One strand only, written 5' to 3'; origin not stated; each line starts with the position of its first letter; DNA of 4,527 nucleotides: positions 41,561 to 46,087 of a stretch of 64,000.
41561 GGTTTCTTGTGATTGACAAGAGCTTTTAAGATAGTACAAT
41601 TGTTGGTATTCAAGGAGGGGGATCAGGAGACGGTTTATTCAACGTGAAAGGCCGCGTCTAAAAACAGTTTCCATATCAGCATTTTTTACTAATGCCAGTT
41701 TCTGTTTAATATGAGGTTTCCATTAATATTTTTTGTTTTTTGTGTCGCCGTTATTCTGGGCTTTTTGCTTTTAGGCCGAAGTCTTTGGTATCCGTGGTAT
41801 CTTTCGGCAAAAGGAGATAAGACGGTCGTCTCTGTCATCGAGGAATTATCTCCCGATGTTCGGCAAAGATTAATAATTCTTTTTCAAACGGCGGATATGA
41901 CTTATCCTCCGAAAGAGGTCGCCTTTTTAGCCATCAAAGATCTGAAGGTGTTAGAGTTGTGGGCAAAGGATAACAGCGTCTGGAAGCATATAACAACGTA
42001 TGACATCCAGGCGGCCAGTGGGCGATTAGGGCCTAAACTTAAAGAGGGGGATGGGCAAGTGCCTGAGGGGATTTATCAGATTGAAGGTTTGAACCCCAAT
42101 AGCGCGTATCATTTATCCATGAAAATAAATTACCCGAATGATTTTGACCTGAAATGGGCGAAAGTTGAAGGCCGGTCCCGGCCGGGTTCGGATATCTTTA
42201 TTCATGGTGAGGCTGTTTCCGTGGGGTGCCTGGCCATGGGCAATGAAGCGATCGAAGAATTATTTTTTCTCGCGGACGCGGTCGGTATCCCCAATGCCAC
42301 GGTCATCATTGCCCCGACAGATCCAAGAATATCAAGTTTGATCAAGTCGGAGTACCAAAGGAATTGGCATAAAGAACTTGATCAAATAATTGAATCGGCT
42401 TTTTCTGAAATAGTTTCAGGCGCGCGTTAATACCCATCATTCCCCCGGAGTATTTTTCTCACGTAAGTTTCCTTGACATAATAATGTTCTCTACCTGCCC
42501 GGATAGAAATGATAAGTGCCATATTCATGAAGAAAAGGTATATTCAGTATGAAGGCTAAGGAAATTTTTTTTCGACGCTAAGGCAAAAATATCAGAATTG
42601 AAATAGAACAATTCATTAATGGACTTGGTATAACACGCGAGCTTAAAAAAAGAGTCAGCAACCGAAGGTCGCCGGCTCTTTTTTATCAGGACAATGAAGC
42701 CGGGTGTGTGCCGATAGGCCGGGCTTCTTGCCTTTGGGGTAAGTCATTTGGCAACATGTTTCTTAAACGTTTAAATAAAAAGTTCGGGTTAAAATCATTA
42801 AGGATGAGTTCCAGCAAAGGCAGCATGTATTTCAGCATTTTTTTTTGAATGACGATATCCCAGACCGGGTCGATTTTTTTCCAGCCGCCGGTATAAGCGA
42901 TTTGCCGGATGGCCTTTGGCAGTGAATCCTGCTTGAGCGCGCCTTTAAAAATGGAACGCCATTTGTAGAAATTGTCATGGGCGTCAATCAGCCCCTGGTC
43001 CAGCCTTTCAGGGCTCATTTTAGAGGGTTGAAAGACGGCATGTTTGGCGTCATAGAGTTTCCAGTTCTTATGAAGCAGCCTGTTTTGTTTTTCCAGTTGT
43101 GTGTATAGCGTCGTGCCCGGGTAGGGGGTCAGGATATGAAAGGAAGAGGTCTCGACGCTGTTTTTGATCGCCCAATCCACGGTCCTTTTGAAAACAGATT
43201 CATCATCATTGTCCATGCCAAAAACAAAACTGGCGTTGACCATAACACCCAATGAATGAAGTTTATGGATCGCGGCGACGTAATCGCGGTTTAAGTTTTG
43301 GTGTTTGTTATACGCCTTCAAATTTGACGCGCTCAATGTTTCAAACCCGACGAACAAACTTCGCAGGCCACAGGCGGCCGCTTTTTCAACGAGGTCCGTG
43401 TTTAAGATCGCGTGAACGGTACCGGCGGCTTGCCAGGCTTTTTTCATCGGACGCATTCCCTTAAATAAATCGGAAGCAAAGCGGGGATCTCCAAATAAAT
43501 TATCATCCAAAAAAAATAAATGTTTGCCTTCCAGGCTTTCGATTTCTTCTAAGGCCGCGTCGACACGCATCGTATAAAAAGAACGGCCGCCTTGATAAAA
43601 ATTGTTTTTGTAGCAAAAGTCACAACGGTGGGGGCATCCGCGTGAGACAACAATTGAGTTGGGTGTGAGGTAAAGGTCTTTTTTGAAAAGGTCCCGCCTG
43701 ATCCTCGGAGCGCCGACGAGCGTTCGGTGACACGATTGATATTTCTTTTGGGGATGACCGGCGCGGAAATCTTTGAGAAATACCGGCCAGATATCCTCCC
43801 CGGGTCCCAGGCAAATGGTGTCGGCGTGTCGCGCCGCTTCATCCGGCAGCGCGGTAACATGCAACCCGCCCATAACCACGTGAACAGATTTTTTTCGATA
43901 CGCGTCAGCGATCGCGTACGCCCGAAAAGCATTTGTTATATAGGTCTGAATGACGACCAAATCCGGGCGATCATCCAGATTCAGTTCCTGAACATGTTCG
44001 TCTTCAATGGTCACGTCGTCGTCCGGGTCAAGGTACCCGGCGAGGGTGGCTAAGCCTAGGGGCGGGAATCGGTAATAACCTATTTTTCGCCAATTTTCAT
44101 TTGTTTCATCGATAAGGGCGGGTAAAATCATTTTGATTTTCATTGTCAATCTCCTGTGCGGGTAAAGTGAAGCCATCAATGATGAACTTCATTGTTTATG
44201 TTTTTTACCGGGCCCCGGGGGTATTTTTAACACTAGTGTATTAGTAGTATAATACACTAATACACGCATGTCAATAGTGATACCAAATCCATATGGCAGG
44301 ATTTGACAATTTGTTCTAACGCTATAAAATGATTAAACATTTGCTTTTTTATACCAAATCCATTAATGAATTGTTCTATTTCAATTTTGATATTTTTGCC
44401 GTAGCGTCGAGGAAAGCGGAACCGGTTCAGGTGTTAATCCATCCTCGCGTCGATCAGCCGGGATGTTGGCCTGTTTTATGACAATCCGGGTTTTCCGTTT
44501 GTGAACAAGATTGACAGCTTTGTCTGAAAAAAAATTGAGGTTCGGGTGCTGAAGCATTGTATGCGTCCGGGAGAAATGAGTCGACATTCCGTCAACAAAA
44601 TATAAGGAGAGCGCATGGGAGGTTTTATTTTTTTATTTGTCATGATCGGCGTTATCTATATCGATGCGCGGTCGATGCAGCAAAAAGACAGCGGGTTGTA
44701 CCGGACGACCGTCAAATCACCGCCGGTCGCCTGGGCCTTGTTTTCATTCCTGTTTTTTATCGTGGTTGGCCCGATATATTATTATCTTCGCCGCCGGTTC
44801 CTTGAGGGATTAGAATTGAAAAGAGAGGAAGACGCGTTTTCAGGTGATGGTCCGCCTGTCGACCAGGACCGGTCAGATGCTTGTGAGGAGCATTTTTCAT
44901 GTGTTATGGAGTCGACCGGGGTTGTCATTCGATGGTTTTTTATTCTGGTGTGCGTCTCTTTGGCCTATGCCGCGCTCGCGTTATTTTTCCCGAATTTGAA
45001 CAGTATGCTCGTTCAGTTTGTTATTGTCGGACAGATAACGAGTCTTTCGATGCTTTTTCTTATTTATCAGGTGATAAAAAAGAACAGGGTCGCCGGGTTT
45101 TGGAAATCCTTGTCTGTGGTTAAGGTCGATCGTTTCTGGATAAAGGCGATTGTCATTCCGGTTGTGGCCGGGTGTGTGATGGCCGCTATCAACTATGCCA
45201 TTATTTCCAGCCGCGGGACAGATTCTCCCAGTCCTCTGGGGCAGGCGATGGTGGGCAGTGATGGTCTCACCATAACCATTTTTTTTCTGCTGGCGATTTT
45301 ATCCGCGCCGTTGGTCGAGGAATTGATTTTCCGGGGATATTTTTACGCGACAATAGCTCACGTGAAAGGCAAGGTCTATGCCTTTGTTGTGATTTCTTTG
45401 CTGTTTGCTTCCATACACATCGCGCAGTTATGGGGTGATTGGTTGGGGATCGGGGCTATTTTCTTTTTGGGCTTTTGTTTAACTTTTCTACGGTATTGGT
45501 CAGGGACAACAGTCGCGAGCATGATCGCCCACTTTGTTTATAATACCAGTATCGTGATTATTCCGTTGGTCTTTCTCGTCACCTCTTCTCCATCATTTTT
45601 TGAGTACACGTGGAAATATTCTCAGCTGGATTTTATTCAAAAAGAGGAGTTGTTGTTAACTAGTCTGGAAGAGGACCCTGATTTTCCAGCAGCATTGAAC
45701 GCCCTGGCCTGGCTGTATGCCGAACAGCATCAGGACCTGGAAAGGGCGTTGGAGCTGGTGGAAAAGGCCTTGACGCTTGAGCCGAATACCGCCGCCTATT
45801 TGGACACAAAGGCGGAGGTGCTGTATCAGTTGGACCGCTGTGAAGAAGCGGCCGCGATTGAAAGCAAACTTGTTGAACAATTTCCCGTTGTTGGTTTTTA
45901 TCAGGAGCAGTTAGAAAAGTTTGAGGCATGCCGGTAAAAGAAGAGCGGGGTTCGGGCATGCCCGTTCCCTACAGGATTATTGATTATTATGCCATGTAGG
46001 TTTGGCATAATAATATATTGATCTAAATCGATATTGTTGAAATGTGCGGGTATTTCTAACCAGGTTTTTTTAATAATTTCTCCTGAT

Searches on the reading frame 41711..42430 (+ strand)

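Call 39: search_protein_families(library=pfam, proteins=[window:41711-42430:+], max_evalue=0.0001)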
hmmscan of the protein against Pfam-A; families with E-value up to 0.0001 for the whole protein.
window:41711-42430:+ (239 aa): 1 family
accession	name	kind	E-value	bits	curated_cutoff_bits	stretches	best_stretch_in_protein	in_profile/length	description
PF03734.19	YkuD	-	9.6e-10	39.6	23.4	1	79-189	12-139/146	L,D-transpeptidase catalytic domain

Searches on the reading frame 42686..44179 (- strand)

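Call 70: search_protein_families(library=pfam, proteins=[window:42686-44179:-], max_evalue=0.00001)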
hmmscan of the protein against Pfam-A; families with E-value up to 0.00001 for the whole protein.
window:42686-44179:- (497 aa): 2 families
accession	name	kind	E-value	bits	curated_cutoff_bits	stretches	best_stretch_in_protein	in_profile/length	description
PF04055.27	Radical_SAM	-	3.6e-14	53.7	29.5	1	176-337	1-166/166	Radical SAM superfamily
PF02310.24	B12-binding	-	1.9e-11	44.3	32.1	1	36-130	10-116/121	B12 binding domain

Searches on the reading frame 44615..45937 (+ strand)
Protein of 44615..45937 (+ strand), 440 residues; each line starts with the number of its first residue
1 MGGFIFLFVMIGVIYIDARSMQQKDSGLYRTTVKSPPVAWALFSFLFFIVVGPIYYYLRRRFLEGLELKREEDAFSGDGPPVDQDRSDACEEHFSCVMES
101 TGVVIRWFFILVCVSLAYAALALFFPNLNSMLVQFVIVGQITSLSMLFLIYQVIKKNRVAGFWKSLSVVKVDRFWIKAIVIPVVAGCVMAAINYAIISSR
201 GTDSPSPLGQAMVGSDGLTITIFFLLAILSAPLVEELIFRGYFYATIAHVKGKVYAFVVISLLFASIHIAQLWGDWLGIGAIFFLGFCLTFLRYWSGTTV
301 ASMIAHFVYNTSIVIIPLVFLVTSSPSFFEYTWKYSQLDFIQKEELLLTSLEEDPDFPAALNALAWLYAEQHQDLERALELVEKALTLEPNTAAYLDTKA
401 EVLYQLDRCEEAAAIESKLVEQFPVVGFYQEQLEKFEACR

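Call 70: search_protein_families(library=pfam, proteins=[window:44615-45937:+], max_evalue=0.00001)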
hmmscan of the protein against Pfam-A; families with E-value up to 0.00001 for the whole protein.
window:44615-45937:+ (440 aa): 1 family
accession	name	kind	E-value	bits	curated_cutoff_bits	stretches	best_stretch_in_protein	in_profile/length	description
PF02517.21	Rce1-like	-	1.2e-17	64.4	22.4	1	220-311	4-92/93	Type II CAAX prenyl endopeptidase Rce1-like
